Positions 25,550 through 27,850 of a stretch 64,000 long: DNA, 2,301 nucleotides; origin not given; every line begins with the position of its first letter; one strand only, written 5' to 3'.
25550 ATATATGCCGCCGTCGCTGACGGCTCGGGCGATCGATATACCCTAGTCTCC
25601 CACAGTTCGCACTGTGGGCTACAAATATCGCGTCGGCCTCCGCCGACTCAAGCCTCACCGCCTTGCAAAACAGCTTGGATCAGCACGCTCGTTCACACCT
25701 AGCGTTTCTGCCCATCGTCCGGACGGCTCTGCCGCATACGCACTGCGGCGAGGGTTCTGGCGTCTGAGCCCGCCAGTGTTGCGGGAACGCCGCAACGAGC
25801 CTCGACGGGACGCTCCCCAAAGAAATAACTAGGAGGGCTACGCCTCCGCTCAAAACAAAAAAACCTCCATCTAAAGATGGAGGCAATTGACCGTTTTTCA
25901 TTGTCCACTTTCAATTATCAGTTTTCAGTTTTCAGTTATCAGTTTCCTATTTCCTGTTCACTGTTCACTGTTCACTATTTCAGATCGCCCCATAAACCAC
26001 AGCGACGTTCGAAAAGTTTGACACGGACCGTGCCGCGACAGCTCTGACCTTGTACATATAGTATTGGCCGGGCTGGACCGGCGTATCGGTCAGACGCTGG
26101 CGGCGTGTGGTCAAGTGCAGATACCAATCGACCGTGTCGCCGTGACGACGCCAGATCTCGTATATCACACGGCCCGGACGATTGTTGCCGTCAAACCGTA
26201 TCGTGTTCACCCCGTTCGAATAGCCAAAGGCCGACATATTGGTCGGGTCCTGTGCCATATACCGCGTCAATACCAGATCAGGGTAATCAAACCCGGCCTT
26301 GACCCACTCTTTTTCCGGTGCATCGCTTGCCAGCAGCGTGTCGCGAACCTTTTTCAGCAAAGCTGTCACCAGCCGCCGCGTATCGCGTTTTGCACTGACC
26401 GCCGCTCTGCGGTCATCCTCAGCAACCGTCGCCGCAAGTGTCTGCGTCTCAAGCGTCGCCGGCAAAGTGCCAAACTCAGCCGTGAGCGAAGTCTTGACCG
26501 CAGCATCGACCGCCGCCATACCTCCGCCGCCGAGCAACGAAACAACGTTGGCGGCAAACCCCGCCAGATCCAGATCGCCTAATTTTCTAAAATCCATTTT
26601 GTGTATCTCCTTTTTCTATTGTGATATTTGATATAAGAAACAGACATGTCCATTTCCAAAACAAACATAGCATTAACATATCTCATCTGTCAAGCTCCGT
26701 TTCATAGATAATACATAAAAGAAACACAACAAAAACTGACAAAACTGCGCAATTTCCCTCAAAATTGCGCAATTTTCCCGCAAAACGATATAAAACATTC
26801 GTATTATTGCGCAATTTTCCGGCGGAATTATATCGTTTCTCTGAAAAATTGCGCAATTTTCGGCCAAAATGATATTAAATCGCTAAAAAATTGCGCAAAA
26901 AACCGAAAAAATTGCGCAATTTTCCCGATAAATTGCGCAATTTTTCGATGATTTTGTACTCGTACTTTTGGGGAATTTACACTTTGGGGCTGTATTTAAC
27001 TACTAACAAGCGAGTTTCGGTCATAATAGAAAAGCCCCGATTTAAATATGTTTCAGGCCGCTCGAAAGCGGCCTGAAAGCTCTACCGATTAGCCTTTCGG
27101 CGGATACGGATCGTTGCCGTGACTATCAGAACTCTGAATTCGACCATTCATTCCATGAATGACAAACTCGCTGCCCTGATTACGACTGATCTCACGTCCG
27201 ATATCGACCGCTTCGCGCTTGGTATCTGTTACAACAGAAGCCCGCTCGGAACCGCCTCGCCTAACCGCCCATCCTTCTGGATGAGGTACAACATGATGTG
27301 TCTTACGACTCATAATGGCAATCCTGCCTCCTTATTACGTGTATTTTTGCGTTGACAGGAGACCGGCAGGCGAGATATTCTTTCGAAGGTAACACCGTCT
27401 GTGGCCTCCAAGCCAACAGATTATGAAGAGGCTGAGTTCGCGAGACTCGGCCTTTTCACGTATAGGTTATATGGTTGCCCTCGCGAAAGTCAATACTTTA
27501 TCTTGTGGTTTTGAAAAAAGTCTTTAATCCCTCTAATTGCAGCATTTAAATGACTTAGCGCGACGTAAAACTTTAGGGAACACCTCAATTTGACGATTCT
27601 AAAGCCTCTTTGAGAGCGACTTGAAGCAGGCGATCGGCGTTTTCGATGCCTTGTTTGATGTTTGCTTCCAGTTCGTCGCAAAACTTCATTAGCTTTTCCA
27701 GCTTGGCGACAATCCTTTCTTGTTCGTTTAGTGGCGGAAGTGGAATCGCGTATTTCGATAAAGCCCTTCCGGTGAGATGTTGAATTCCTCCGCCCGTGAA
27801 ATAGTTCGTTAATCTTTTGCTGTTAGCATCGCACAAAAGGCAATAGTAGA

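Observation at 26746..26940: Helically phased array of seven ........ palindromes interleaved with a second motif (iteron / sopC-like centromere / operator array)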

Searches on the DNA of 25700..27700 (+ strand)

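Call 23: search_rna_families(source=window, start=25700, end=27700, threshold=evalue, max_evalue=1)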
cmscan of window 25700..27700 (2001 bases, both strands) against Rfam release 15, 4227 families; matches with E-value up to 1: 18.
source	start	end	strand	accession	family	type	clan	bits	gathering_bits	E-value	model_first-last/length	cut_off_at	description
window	26737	26953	+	RF02815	Lig_thermometer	Cis-reg; thermoregulator;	-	31.6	51.5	0.041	1-205/205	no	Lig 5' UTR thermometer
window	26840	26958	+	RF01584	snoR03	Gene; snRNA; snoRNA; HACA-box;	-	28.2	80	0.64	1-163/163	no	small nucleolar RNA snoR03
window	26751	26955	-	RF00885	MIR821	Gene; miRNA;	-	28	249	0.011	1-275/275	no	MIR821 microRNA precursor family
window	26831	26945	+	RF04178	BTnc005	Gene; sRNA;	-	27.9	174.8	0.0008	1-205/205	no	Bacteroides sRNA BTnc005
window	26741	26923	-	RF04205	MIR2606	Gene; miRNA;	-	27.9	139.7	0.19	1-165/165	no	MIR2606 microRNA precursor family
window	26764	26944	+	RF01589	plasmodium_snoR11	Gene; snRNA; snoRNA; HACA-box;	-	27.5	80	0.15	1-207/207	no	small nucleolar RNA snoR11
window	26806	26858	+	RF04252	mir-8186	Gene; miRNA;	-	25.3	80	0.012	1-61/61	no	mir-8186 microRNA precursor family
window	26825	26943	-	RF04111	MIR6274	Gene; miRNA;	-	25.3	80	0.051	1-107/107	no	MIR6274 microRNA precursor family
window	26767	26854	-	RF03816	MIR6297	Gene; miRNA;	-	25.2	114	0.089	1-107/107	no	MIR6297 microRNA precursor family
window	26763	26940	+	RF02576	tsr1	Gene; sRNA;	-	24.8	235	0.00046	97-381/657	no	tsr1 small RNA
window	26825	26943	+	RF04111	MIR6274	Gene; miRNA;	-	22.3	80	0.35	1-107/107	no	MIR6274 microRNA precursor family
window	26733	26952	+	RF00885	MIR821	Gene; miRNA;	-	22.1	249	0.24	1-275/275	no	MIR821 microRNA precursor family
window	26754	26865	-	RF04112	MIR5512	Gene; miRNA;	-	21.4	139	0.75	1-132/132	no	MIR5512 microRNA precursor family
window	25859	25970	-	RF02766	Ysr49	Gene; sRNA;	-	19.6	95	0.76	1-124/124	no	Yersinia sRNA 49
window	26793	27050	-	RF02749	Ncrwmel02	Gene; sRNA;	-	16.9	290.8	0.28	1-251/251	no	Wolbachia sRNA mel02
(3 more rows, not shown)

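Call 30: search_dna_similar(query=window:26660-27000:+, collection=plasmids, mode=distant, max_evalue=0.01)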
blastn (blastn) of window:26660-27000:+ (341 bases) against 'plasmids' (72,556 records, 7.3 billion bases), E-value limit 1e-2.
No match.

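Call 31: search_dna_similar(query=window:26660-27000:+, collection=phages, mode=distant, max_evalue=0.01)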
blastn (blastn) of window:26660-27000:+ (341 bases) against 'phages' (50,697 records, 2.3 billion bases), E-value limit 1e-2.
No match.
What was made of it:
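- On sopC-type (type Ia) partition centromere: There is no plasmid or phage similarity (calls 30, 31).
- There are no blastn hits in 72,556 plasmids or 50,697 phages (calls 30, 31).
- Tried and rejected: blastn of the block against plasmids and phages: nothing (calls 30, 31).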
